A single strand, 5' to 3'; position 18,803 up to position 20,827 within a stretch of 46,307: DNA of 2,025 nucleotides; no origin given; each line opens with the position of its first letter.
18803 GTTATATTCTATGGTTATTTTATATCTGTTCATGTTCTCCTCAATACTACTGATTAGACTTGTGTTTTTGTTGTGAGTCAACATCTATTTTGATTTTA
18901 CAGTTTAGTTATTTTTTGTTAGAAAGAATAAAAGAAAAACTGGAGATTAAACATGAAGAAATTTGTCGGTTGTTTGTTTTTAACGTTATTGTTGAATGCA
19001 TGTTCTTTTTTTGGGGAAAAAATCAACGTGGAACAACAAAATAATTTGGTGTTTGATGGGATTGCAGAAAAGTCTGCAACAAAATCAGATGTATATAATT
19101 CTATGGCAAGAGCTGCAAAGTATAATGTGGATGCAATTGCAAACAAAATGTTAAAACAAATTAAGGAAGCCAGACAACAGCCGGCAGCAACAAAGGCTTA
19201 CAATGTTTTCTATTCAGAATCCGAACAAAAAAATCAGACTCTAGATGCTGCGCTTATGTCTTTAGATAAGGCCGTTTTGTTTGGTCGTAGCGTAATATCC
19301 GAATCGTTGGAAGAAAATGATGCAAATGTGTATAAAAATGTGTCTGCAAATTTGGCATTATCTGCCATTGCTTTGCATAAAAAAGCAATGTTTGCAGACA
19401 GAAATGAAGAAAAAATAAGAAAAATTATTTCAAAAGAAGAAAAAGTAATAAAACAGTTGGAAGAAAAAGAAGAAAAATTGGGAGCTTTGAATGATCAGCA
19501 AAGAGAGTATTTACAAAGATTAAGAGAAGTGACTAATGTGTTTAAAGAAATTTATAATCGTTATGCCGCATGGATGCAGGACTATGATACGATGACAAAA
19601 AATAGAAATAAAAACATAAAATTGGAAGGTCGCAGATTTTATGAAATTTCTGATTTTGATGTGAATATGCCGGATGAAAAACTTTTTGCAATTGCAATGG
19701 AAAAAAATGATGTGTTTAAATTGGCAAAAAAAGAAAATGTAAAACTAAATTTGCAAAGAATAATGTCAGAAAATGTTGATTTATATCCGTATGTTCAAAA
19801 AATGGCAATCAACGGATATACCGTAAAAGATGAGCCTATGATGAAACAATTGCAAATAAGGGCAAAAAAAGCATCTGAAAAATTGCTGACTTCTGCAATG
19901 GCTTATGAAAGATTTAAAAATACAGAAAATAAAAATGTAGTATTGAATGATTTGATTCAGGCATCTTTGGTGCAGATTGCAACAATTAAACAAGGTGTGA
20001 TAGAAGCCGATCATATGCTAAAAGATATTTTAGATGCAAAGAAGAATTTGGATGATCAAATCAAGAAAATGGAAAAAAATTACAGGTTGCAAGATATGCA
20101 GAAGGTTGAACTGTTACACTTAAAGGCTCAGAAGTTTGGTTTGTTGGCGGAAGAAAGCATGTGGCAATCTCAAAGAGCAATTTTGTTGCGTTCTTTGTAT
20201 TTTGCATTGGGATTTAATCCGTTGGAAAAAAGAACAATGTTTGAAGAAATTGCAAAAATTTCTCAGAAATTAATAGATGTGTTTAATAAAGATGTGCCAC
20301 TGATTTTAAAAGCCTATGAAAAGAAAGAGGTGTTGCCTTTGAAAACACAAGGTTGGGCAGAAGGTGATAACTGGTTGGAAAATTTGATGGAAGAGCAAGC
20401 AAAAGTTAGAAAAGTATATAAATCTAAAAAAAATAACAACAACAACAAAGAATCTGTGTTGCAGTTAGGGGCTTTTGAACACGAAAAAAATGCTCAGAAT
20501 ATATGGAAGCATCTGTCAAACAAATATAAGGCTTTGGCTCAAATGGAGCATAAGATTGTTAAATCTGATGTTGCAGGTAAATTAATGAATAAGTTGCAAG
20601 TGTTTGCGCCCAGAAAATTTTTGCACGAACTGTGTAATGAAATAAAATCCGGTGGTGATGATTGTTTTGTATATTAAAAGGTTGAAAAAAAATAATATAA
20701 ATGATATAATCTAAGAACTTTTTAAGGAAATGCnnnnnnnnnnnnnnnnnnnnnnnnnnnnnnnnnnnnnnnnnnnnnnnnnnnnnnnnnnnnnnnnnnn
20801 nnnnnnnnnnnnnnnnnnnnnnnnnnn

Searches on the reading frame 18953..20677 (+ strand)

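Call 3: search_protein_families(library=pfam, proteins=[window:18953-20677:+], max_evalue=0.01)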
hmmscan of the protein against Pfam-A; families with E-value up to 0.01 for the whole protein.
window:18953-20677:+ (574 aa): 1 family
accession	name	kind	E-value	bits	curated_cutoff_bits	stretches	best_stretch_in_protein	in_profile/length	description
PF05036.18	SPOR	-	0.00023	21.8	21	1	502-573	6-74/76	SPOR domain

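Call 4: search_protein_families(library=ncbifam, proteins=[window:18953-20677:+], max_evalue=0.01)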
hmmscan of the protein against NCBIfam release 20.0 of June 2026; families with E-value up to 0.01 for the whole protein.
window:18953-20677:+ (574 aa): 0 families
